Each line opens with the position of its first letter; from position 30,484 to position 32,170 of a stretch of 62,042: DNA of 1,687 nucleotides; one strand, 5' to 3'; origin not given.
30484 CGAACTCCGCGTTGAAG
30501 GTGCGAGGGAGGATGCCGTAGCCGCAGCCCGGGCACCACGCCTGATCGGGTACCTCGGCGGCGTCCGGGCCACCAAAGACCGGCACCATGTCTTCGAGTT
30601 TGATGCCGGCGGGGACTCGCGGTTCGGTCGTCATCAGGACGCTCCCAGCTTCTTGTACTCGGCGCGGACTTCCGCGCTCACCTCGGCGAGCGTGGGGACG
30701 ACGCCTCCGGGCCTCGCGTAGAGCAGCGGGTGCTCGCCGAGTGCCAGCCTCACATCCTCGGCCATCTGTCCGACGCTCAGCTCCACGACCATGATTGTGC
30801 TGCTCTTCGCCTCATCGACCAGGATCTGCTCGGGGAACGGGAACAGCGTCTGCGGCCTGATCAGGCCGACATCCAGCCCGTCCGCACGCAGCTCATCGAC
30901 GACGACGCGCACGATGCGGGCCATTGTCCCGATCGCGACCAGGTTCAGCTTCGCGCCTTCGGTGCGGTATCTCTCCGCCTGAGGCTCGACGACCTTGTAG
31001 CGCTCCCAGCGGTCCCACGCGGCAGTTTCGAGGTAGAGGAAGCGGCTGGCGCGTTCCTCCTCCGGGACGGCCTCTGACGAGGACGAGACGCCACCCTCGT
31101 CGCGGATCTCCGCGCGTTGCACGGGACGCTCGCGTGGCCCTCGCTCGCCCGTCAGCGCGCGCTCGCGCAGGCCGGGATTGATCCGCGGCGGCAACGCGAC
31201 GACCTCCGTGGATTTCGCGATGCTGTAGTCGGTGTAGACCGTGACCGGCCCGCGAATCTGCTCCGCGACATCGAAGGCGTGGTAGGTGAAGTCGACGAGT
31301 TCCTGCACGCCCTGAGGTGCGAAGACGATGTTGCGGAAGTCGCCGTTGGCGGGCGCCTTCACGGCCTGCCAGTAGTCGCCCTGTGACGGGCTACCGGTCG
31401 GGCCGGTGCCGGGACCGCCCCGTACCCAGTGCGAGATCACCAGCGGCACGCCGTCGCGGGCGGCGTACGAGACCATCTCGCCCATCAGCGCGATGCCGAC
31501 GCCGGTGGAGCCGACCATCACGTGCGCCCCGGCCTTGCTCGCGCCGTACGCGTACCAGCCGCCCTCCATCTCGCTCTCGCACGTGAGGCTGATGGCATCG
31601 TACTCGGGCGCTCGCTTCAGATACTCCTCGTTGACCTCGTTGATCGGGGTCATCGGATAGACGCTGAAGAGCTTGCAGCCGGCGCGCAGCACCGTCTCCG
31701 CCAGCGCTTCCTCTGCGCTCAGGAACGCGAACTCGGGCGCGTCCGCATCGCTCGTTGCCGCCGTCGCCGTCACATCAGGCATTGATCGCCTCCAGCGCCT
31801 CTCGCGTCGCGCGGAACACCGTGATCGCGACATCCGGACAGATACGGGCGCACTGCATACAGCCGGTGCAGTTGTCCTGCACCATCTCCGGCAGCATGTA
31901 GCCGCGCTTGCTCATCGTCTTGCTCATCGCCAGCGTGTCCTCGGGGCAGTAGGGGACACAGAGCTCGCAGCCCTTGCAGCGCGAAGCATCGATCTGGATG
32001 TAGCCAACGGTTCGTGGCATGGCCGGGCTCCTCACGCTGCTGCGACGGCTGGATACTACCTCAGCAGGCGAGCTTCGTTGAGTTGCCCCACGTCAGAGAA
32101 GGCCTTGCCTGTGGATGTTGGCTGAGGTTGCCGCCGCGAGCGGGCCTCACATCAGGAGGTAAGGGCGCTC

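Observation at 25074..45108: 20-kb, 17-gene co-directional array joining fused CoA-transferases, thiolase/DUF35, lipoate synthesis, a 2-oxoacid dehydrogenase and an OFOR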

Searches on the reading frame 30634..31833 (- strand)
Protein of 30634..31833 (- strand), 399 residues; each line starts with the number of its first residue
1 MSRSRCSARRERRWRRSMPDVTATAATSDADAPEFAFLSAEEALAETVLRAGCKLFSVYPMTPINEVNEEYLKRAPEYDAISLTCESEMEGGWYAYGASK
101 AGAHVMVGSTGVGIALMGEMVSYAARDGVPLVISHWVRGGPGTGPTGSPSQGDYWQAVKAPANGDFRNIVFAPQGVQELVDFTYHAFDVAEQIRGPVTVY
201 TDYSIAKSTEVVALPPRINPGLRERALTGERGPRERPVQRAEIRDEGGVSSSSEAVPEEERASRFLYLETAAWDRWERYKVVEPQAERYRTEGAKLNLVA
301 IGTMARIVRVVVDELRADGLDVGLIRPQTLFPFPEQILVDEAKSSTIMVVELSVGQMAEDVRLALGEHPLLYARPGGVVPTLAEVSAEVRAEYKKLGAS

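Call 4: search_protein_families(library=pfam, proteins=[window:30634-31833:-], max_evalue=0.01)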
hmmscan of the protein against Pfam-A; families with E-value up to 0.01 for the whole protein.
window:30634-31833:- (399 aa): 4 families
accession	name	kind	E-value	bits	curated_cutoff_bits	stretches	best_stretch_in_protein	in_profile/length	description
PF01855.24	POR_N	-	2.6e-29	103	27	1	48-218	3-171/231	Pyruvate flavodoxin/ferredoxin oxidoreductase, thiamine diP-bdg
PF17147.9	PFOR_II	-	1e-17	64.8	27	1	294-384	1-101/102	Pyruvate:ferredoxin oxidoreductase core domain II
PF02780.25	Transketolase_C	-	3.9e-05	24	25.9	1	290-349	6-65/124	Transketolase, C-terminal domain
PF02776.23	TPP_enzyme_N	-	0.0095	16.1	26.8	0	40-133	3-95/119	Thiamine pyrophosphate enzyme, N-terminal TPP binding domain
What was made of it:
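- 30634..31782 (-): Module C. OFOR alpha. Pfam POR_N and PFOR_II (call 4).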

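Call 7: search_protein_families(library=ncbifam, proteins=[window:30634-31833:-], max_evalue=0.00001)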
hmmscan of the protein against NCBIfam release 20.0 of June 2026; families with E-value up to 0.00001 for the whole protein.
window:30634-31833:- (399 aa): 12 families
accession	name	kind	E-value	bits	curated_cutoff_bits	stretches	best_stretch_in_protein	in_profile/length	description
NF005507.0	PRK07119.1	subfamily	1e-81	274.5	399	1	37-394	6-350/352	3-methyl-2-oxobutanoate dehydrogenase subunit VorB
NF006412.0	PRK08659.1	equivalog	1.6e-59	202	411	1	34-390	4-374/378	2-oxoacid:acceptor oxidoreductase subunit alpha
TIGR03710.1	OAFO_sf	subfamily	8.3e-52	176.5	482.75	1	27-366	185-537/561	2-oxoacid:acceptor oxidoreductase subunit alpha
NF007206.0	PRK09627.1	equivalog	2.3e-45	155.2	579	2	42-215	10-182/375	2-oxoglutarate synthase subunit alpha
NF041170.1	Oxoac_fdxalpha_Archa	equivalog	3.6e-28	98.3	800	1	37-214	237-424/636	2-oxoacid:ferredoxin oxidoreductase subunit alpha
NF040682.1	PorA_Arch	equivalog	2.3e-19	69.6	550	1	37-351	5-319/387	pyruvate synthase subunit PorA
NF045764.1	PhenlGlyoxDHPadG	equivalog_domain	1.8e-15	56.4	700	1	282-355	256-330/398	NADH-dependent phenylglyoxylate dehydrogenase subunit alpha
NF006233.0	PRK08367.1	equivalog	1.6e-14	53.6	625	2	37-194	6-158/394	pyruvate ferredoxin oxidoreductase subunit alpha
NF006232.0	PRK08366.1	equivalog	2.2e-14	52.9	646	1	38-212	10-180/394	2-ketoisovalerate ferredoxin oxidoreductase subunit alpha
NF007201.0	PRK09622.1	equivalog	2.6e-13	49.7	590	1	286-344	260-318/405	2-oxoacid:ferredoxin oxidoreductase subunit alpha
NF045791.1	OxalOxredalpha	equivalog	1.5e-12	47.3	500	0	43-133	12-104/395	oxalate oxidoreductase subunit alpha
TIGR03336.1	IOR_alpha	equivalog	1.2e-08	33.8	650.9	0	37-215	4-175/595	indolepyruvate ferredoxin oxidoreductase subunit alpha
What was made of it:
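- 30634..31782 (-): The VorB-like NF005507 scores 274 bits, below its cut-off of 399 (call 7).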

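Call 17: find_related_loci(query=window:30634-31782:-, collection=metagenome_contigs, flank=10000)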
Query window:30634-31782:- (382 aa) in metagenome_contigs; peptide patterns used: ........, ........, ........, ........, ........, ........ (x = any residue, [..] = any of these).
360 stretches matched a pattern; 31 encode a relative of the query (tblastn E <= 1e-3); 31 distinct loci.
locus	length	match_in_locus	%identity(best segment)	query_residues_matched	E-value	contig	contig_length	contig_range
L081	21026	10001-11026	42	20-372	1e-70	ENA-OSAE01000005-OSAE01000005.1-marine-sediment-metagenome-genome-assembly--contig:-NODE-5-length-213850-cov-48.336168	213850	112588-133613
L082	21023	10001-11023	40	20-372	5e-66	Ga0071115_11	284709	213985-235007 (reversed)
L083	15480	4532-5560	38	17-372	1e-63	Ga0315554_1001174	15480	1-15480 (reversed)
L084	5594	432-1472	36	20-377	1e-59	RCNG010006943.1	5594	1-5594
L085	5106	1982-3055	37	8-376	1e-59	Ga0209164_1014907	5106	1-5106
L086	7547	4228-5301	37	8-376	1e-59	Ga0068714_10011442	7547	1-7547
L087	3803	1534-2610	36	7-378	1e-58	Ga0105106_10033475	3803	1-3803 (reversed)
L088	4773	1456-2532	36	7-378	1e-58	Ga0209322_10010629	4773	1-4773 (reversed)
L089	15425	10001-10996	38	20-363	6e-57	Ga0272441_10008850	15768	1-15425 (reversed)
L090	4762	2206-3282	36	7-378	4e-57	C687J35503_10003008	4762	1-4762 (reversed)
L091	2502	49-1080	37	20-374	3e-57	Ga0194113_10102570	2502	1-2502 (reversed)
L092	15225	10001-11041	37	20-376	2e-56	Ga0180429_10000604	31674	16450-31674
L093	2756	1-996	38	35-376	1e-56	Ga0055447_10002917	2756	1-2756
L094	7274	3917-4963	37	17-376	4e-56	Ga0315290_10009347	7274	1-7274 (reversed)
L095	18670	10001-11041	37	20-376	1e-55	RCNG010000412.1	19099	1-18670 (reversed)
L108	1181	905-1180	78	11-102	1e-36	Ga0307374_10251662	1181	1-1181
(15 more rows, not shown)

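Call 31: find_homologous_proteins(query=window:30634-31782:-, max_evalue=1e-30)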
Query window:30634-31782:- (382 aa): 968 proteins with E <= 1e-30 among 8000 candidates; the best 120 are listed.
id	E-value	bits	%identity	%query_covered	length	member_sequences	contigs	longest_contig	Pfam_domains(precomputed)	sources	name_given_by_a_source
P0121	2.0e-224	762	90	100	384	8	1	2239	PF01855.25,PF17147.10,PF02780.26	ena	-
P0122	1.7e-178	611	75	97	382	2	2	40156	PF01855.25,PF17147.10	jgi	jgi:2-oxoglutarate/2-oxoacid ferredoxin oxidoreductase subunit alpha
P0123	1.3e-157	543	67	96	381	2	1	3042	PF01855.25,PF17147.10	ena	-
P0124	1.6e-157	542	67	99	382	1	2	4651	PF01855.25,PF17147.10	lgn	-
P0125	1.8e-157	542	68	98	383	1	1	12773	PF01855.25,PF17147.10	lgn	-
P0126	3.9e-155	534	68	96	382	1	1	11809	PF01855.25,PF17147.10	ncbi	-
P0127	3.0e-81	291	76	46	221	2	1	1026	PF01855.25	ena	-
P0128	6.1e-65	238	42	94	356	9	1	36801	PF01855.25,PF17147.10,PF02780.26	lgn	-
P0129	9.5e-64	234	42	95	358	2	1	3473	PF01855.25,PF17147.10,PF02780.26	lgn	-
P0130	1.6e-63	233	41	95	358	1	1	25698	PF01855.25,PF17147.10,PF02780.26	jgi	jgi:2-oxoglutarate ferredoxin oxidoreductase subunit alpha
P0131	3.0e-62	229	41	90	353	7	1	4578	PF01855.25,PF17147.10,PF02780.26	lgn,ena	-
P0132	3.2e-62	229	42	89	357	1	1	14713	PF01855.25,PF17147.10,PF02780.26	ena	-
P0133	3.4e-62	229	41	95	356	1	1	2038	PF01855.25,PF17147.10,PF02780.26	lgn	-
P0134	4.0e-62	228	42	94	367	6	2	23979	PF01855.25,PF17147.10,PF02780.26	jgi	-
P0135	4.3e-62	228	40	94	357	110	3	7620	PF01855.25,PF17147.10,PF02780.26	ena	-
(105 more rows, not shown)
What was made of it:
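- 30634..31782 (-): The clade is rare: 7 clusters at 67% identity or more, then a drop to 42% (call 31).
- Closest known: Four-subunit 2-oxoacid:ferredoxin oxidoreductases. Different: The alpha subunit belongs to a very small clade (7 clusters at 67% or more, then 42%; call 31).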

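Call 32: find_encoding_contigs(protein=P0122, flank=10000, max_places=2)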
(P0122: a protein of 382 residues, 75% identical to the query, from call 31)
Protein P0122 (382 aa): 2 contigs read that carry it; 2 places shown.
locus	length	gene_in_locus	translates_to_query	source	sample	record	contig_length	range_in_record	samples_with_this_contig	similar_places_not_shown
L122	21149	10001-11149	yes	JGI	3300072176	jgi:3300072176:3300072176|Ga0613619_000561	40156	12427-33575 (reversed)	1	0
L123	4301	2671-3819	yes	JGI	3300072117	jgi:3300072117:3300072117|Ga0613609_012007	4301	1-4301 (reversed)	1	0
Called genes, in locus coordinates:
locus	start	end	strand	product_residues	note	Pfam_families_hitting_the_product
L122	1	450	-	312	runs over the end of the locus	PF12911:OppC_N, PF00528:BPD_transp_1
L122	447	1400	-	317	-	PF00528:BPD_transp_1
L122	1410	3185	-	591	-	PF00496:SBP_bac_5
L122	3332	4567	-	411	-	PF02515:CoA_transf_3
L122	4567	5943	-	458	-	PF01609:DDE_Tnp_1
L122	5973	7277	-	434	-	PF02515:CoA_transf_3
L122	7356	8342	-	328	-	-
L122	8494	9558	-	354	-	-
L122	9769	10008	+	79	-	PF12838:Fer4_7, PF00037:Fer4 (weak), PF12797:Fer4_2 (weak), PF12837:Fer4_6 (weak), PF14697:Fer4_21, PF13187:Fer4_9 (weak), PF12797:Fer4_2 (weak), PF00037:Fer4 (weak), +6 more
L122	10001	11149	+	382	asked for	PF01855:POR_N, PF17147:PFOR_II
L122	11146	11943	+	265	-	PF02775:TPP_enzyme_C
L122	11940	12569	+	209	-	PF01558:POR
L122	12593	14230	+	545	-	PF00496:SBP_bac_5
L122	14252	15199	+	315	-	PF19300:BPD_transp_1_N, PF00528:BPD_transp_1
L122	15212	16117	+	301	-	PF00528:BPD_transp_1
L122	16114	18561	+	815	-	PF02515:CoA_transf_3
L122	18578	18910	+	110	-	-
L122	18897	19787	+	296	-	PF00106:adh_short, PF08659:KR, PF13561:adh_short_C2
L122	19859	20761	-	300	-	PF12911:OppC_N (weak), PF00528:BPD_transp_1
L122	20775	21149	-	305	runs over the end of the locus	PF19300:BPD_transp_1_N, PF00528:BPD_transp_1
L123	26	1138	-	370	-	-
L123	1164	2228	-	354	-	-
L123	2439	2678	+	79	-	PF12838:Fer4_7, PF00037:Fer4 (weak), PF12797:Fer4_2 (weak), PF12837:Fer4_6 (weak), PF14697:Fer4_21, PF13187:Fer4_9 (weak), PF12797:Fer4_2 (weak), PF00037:Fer4 (weak), +6 more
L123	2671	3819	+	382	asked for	PF01855:POR_N, PF17147:PFOR_II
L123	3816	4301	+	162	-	?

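Call 33: find_encoding_contigs(protein=P0126, flank=10000, max_places=2)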
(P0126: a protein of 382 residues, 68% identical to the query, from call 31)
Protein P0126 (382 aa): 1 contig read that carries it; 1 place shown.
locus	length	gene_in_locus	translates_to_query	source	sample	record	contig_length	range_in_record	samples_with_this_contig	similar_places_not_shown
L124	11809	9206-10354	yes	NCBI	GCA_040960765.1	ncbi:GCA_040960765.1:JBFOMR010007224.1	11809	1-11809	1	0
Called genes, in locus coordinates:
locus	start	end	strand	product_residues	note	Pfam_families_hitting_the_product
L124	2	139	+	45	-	?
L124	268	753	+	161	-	PF13452:FAS1_DH_region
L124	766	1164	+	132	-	PF01575:MaoC_dehydratas, PF13452:FAS1_DH_region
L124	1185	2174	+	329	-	PF10503:Esterase_PHB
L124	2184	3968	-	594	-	PF07973:tRNA_SAD, PF00587:tRNA-synt_2b, PF03129:HGTP_anticodon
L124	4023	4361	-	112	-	PF05635:23S_rRNA_IVP, PF22296:bAvd (weak)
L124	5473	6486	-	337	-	PF03601:Cons_hypoth698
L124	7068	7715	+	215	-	PF03466:LysR_substrate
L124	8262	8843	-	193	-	PF00440:TetR_N, PF17932:TetR_C_24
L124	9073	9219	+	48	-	PF12838:Fer4_7 (weak), PF12797:Fer4_2 (weak), PF13237:Fer4_10 (weak), PF00037:Fer4 (weak)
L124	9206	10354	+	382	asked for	PF01855:POR_N, PF17147:PFOR_II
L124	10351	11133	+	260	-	PF02775:TPP_enzyme_C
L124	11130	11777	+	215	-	PF01558:POR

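Call 34: find_encoding_contigs(protein=P0125, flank=10000, max_places=2)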
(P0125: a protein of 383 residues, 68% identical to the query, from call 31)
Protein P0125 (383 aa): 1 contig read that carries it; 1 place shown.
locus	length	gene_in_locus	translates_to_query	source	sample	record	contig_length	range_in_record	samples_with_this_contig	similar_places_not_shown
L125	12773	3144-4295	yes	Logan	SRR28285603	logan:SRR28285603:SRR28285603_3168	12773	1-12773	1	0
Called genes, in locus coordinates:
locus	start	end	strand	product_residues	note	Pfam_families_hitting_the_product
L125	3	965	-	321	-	?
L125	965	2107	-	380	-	PF02771:Acyl-CoA_dh_N, PF02770:Acyl-CoA_dh_M, PF00441:Acyl-CoA_dh_1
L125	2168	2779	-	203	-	PF00440:TetR_N, PF17932:TetR_C_24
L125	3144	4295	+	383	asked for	PF01855:POR_N, PF17147:PFOR_II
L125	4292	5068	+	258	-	PF02775:TPP_enzyme_C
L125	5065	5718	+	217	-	PF01558:POR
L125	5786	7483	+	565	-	PF00496:SBP_bac_5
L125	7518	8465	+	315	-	PF19300:BPD_transp_1_N, PF00528:BPD_transp_1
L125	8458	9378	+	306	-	PF00528:BPD_transp_1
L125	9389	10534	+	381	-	PF02515:CoA_transf_3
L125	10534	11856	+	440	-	PF02515:CoA_transf_3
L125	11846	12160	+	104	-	-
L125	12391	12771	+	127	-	?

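Call 40: find_encoding_contigs(protein=P0121, flank=10000, max_places=3)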
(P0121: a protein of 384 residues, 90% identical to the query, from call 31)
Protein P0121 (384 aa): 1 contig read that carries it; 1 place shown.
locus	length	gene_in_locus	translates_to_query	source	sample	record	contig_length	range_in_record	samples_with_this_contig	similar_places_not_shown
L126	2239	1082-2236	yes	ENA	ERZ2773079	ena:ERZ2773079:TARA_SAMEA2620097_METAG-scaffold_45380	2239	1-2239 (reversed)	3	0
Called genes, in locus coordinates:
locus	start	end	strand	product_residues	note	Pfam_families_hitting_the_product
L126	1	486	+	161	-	?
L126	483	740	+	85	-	-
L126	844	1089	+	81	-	PF12797:Fer4_2 (weak), PF00037:Fer4 (weak), PF12837:Fer4_6 (weak), PF13237:Fer4_10 (weak), PF14697:Fer4_21, PF12838:Fer4_7, PF13187:Fer4_9 (weak), PF00037:Fer4 (weak), +4 more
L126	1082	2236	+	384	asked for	PF01855:POR_N, PF02780:Transketolase_C (weak), PF17147:PFOR_II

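Call 66: search_solved_structures(query=window:30634-31782:-, max_evalue=1e-10)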
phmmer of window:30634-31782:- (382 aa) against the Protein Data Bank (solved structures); distinct sequences matched with E-value up to 1e-10: 4.
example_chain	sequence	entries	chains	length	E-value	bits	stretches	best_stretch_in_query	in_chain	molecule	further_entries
1yd7_A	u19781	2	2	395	1.6e-40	142.4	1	19-199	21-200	2-keto acid:ferredoxin oxidoreductase subunit alpha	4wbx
8ys5_A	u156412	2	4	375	8.1e-32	113.8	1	23-197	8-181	2-oxoglutarate synthase subunit alpha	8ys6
6n2n_A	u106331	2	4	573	5.5e-25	91.3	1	18-199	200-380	Pyruvate flavodoxin/ferredoxin oxidoreductase domain protein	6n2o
5b46_A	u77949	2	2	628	3e-11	46.1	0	63-192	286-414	2-oxoacid--ferredoxin oxidoreductase alpha subunit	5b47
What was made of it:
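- Closest known: Four-subunit 2-oxoacid:ferredoxin oxidoreductases. Same: PDB 1yd7 is the best structural relative (call 66).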

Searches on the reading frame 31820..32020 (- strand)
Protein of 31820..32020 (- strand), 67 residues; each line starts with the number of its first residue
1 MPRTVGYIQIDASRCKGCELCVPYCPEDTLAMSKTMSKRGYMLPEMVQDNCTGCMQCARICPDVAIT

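Call 4: search_protein_families(library=pfam, proteins=[window:31820-32020:-], max_evalue=0.01)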
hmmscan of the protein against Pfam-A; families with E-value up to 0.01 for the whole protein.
window:31820-32020:- (67 aa): 16 families
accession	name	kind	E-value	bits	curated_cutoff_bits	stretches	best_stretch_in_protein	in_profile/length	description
PF00037.32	Fer4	-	4.3e-13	48.9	21.1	2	8-29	1-22/24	4Fe-4S binding domain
PF12837.12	Fer4_6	-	1e-12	47.8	25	2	44-66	2-24/24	4Fe-4S binding domain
PF12797.12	Fer4_2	-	1.3e-10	41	24.5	2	7-27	2-22/22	4Fe-4S binding domain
PF12838.12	Fer4_7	-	1.5e-10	41.8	27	1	14-62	1-49/52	4Fe-4S dicluster domain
PF14697.11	Fer4_21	-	1.7e-10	41.3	35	2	7-32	33-59/59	4Fe-4S dicluster domain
PF12800.12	Fer4_4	-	3.8e-08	33.4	24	2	49-62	2-15/17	4Fe-4S binding domain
PF13237.11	Fer4_10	-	1.1e-07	32.2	25.5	1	8-62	2-53/53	4Fe-4S dicluster domain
PF13187.11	Fer4_9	-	1.6e-07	31.7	27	1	14-65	1-51/52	4Fe-4S dicluster domain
PF13459.11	Fer4_15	-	1.2e-06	29.5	22.4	1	8-27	1-20/66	4Fe-4S single cluster domain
PF25160.1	LdpA_Fe-S-bd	-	3.1e-06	27.3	27.6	1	9-33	22-46/49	LdpA Fe-S cluster-binding domain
PF13484.11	Fer4_16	-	1.9e-05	25.8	30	0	14-62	1-64/66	4Fe-4S double cluster binding domain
PF13370.11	Fer4_13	-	0.00035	21.6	24.5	0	48-64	2-19/58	4Fe-4S single cluster domain of Ferredoxin I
PF13183.11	Fer4_8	-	0.00049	21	27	0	12-62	2-65/68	4Fe-4S dicluster domain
PF12798.12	Fer4_3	-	0.00069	20.7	27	0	51-62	1-12/15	4Fe-4S binding domain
PF13534.11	Fer4_17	-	0.0011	19.9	22.2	0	14-63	1-58/61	4Fe-4S dicluster domain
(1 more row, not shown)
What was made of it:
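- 31775..32020 (-): Module C. OFOR delta, 2x[4Fe-4S] ferredoxin subunit. Fer4 families (call 4).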

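Call 7: search_protein_families(library=ncbifam, proteins=[window:31820-32020:-], max_evalue=0.00001)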
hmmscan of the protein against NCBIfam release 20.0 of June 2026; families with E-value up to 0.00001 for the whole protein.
window:31820-32020:- (67 aa): 21 families
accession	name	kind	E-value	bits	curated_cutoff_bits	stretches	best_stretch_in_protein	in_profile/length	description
NF007205.0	PRK09626.1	equivalog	1.1e-14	54.3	93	1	8-66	12-71/105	2-oxoglutarate-acceptor oxidoreductase subunit OorD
NF042987.1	OGOR_delta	exception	2.5e-12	46.8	125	1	7-66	25-85/89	2-oxoglutarate ferredoxin oxidoreductase subunit delta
TIGR02179.1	PorD_KorD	subfamily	1.5e-09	37.8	60.05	0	6-34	48-76/78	2-oxoacid:acceptor oxidoreductase, delta subunit, pyruvate/2-ketoisovalerate family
NF040684.1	PorD_Arch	equivalog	7.2e-09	35.6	120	0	5-34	54-83/85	pyruvate synthase subunit PorD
TIGR02700.1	flavo_MJ0208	hypoth_equivalog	2.7e-08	33.4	251.35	1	9-66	144-194/234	dihydromethanopterin reductase (acceptor)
NF004541.0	PRK05888.2-2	equivalog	6.4e-08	32.6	217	0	5-39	53-87/168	NADH-quinone oxidoreductase subunit NuoI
NF005506.0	PRK07118.1-5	equivalog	8.5e-08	32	388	1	5-66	162-233/279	Fe-S cluster domain-containing protein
NF042909.1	FMH_DH_FwdF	exception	1.2e-07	31.2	375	1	6-66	92-155/336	tungsten-dependent formylmethanofuran dehydrogenase subunit FwdF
TIGR01971.1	NuoI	subfamily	1.9e-07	30.7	113.05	0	7-36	75-104/121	NADH-quinone oxidoreductase, chain I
NF007202.0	PRK09623.1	equivalog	2e-07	31.2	166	0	4-34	72-102/105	3-methyl-2-oxobutanoate dehydrogenase subunit delta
TIGR02512.1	FeFe_hydrog_A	subfamily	2.5e-07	29.9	405.95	1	8-67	2-68/375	[FeFe] hydrogenase, group A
NF040864.1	HgcB_ferredoxin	equivalog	3.4e-07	30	99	1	5-67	6-62/93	mercury methylation ferredoxin HgcB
NF006221.0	PRK08348.1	subfamily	1.2e-06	28.3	124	1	6-66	37-92/136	NADH-plastoquinone oxidoreductase subunit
NF038196.1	ferrodoxin_EFR1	subfamily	1.3e-06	28.6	75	1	11-66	183-229/242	EFR1 family ferrodoxin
NF043039.1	HgcAB_like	equivalog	1.3e-06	28.2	285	1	7-66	294-349/350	HgcAB-like fusion protein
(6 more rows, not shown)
